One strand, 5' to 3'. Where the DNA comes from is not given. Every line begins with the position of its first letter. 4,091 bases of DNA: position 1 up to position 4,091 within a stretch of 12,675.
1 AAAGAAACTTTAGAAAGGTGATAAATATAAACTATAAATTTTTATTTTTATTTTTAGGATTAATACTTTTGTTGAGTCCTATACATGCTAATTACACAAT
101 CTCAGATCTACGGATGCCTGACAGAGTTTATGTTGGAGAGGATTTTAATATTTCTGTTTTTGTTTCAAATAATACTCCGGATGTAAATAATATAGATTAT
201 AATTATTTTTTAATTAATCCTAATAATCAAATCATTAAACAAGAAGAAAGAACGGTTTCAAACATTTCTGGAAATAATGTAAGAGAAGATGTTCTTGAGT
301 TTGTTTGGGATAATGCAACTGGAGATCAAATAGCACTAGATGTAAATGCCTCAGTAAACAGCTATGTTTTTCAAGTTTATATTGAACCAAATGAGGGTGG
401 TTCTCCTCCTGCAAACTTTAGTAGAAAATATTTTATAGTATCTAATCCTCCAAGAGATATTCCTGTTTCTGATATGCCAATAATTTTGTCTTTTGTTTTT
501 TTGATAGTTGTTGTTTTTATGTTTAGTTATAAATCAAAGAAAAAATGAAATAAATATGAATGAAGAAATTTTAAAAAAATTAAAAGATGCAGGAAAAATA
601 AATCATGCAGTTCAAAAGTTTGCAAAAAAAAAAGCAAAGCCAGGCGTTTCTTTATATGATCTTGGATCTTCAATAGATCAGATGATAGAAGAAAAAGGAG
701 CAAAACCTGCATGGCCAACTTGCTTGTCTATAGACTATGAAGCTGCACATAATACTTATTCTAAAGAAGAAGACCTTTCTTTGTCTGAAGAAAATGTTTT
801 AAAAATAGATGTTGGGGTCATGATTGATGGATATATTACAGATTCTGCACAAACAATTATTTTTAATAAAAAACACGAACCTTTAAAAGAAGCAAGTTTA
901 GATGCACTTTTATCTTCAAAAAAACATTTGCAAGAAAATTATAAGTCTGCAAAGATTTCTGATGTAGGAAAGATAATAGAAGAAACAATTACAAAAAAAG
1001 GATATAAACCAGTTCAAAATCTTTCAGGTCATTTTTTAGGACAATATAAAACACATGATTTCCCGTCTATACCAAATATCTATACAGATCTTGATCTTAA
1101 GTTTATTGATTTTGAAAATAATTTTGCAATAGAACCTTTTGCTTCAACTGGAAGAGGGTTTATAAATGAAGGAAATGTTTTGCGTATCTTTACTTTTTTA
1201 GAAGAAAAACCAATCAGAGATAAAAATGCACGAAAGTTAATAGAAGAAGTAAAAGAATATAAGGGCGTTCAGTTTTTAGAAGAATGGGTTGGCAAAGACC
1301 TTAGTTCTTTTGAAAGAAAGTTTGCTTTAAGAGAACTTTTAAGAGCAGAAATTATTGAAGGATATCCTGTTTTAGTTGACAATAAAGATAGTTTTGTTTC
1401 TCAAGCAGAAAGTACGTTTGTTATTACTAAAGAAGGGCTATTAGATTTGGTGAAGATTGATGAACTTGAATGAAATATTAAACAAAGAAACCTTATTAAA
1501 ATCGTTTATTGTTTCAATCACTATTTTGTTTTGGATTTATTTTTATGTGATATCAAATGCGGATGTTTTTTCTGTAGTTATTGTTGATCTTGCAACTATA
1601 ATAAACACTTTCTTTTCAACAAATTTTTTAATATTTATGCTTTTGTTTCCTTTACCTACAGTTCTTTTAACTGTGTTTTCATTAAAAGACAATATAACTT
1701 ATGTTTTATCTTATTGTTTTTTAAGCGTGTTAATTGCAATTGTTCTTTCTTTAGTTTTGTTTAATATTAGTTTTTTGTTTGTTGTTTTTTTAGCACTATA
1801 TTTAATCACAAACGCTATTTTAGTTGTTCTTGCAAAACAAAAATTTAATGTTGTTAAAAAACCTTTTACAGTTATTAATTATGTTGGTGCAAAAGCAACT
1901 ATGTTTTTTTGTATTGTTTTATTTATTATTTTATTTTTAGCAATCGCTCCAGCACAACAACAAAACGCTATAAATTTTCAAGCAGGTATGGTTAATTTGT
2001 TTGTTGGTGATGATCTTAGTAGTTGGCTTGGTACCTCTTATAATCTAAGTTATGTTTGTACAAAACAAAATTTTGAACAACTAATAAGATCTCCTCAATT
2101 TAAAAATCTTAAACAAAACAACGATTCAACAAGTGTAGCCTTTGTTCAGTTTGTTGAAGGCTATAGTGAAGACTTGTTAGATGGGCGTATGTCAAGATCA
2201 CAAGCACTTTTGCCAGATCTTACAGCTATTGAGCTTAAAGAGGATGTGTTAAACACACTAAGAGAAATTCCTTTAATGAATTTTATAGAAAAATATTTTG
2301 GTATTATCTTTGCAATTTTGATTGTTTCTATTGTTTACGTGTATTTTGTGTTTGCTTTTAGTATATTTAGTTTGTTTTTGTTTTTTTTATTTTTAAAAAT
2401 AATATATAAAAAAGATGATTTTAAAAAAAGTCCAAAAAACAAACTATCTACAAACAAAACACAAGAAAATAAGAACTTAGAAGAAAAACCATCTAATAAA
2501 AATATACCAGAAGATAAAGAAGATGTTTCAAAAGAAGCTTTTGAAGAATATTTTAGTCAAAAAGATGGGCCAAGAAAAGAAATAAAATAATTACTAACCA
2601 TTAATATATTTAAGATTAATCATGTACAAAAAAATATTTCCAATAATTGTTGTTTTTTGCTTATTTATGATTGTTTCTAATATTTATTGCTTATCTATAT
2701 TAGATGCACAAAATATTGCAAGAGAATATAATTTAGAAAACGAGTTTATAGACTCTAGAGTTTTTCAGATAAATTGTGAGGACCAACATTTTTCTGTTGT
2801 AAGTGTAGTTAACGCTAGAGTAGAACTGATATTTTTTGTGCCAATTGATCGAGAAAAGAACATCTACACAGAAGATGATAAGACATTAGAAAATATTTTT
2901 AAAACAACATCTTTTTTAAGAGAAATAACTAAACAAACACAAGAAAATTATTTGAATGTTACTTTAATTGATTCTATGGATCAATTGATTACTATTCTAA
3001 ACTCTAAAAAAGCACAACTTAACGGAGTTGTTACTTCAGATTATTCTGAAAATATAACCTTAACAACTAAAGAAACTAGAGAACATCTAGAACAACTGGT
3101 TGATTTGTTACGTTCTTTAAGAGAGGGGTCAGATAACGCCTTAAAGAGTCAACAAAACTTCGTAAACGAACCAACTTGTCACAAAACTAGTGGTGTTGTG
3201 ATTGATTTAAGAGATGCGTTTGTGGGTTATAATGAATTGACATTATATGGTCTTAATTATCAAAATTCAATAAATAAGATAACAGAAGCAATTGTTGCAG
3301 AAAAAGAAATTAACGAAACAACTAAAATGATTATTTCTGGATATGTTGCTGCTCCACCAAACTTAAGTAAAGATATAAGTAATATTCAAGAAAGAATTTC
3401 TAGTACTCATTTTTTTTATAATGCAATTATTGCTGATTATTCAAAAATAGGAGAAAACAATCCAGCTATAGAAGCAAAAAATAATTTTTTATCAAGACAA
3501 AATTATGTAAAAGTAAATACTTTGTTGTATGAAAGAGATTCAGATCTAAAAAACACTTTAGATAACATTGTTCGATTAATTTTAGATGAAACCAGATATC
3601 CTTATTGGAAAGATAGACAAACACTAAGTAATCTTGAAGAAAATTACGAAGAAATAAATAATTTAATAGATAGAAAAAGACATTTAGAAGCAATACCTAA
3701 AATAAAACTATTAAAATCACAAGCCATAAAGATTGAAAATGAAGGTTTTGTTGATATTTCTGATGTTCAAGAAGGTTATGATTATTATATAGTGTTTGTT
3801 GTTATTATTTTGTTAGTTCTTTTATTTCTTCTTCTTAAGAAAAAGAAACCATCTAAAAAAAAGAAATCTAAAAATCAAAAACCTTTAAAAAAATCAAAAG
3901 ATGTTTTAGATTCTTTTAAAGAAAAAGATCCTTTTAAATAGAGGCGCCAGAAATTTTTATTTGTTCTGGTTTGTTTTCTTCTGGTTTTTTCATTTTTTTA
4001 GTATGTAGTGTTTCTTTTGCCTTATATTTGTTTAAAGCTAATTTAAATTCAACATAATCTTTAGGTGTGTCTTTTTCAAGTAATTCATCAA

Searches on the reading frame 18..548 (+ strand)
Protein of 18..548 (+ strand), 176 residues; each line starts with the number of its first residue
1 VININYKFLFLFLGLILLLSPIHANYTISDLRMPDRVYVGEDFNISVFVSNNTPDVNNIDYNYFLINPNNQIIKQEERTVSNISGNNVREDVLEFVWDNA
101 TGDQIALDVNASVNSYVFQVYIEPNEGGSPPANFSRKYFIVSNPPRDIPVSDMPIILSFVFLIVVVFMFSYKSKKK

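Call 6: search_protein_families(library=pfam, proteins=[window:18-548:+], max_evalue=0.1)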
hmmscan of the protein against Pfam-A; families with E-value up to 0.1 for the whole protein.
window:18-548:+ (176 aa): 2 families
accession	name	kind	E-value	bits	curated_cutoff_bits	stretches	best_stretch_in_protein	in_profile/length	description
PF00207.28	A2M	-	0.037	14.3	21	1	30-55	59-84/92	Alpha-2-macroglobulin family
PF00927.28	Transglut_C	-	0.094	13.3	26.6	0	30-59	4-34/106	Transglutaminase family, C-terminal ig like domain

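Call 49: search_protein_families(library=ncbifam, proteins=[window:18-545:+], max_evalue=0.01)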
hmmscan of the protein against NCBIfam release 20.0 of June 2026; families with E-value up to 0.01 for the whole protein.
window:18-545:+ (176 aa): 0 families

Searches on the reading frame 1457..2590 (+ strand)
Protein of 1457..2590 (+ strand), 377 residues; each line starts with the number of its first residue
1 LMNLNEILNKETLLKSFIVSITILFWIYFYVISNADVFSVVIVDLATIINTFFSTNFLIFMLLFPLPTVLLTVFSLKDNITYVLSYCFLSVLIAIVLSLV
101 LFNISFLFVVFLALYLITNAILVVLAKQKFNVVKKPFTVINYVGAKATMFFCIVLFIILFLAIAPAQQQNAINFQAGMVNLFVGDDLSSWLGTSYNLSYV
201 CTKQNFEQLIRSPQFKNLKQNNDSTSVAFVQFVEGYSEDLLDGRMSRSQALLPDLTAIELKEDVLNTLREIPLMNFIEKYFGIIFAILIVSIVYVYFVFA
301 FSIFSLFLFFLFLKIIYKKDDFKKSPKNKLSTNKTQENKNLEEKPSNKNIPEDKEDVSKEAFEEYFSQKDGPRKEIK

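Call 6: search_protein_families(library=pfam, proteins=[window:1457-2590:+], max_evalue=0.1)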
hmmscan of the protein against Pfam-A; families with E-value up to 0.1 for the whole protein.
window:1457-2590:+ (377 aa): 0 families

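Call 49: search_protein_families(library=ncbifam, proteins=[window:1457-2587:+], max_evalue=0.01)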
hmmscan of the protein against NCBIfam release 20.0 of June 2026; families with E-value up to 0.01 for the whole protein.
window:1457-2587:+ (377 aa): 0 families

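Call 99: search_protein_families(library=pfam, proteins=[window:1457-2587:+], max_evalue=5)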
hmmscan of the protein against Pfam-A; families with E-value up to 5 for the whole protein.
window:1457-2587:+ (377 aa): 1 family
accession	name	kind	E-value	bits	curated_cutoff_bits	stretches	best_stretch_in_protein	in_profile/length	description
PF20801.2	MAML1_3_TAD2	-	0.23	10.1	22.5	1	163-215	63-115/714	Mastermind-like 1/3, transactivation domain 2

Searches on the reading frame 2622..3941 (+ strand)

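Call 6: search_protein_families(library=pfam, proteins=[window:2622-3941:+], max_evalue=0.1)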
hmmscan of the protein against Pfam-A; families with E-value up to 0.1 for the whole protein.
window:2622-3941:+ (439 aa): 4 families
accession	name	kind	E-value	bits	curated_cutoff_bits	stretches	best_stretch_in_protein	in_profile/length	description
PF25184.1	YxzE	-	0.021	16.2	40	1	390-427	6-47/65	YxzE-like putative bacteriocin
PF04277.18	OAD_gamma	-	0.023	15.8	27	1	390-426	13-49/76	Oxaloacetate decarboxylase, gamma chain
PF06143.16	Baculo_11_kDa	-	0.052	13.6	28.4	0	390-423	44-78/84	Baculovirus 11 kDa family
PF07672.19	MFS_Mycoplasma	-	0.06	13.2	24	0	390-438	70-123/297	Mycoplasma MFS transporter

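Call 49: search_protein_families(library=ncbifam, proteins=[window:2622-3938:+], max_evalue=0.01)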
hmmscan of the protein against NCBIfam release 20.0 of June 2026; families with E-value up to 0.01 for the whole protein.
window:2622-3938:+ (439 aa): 0 families
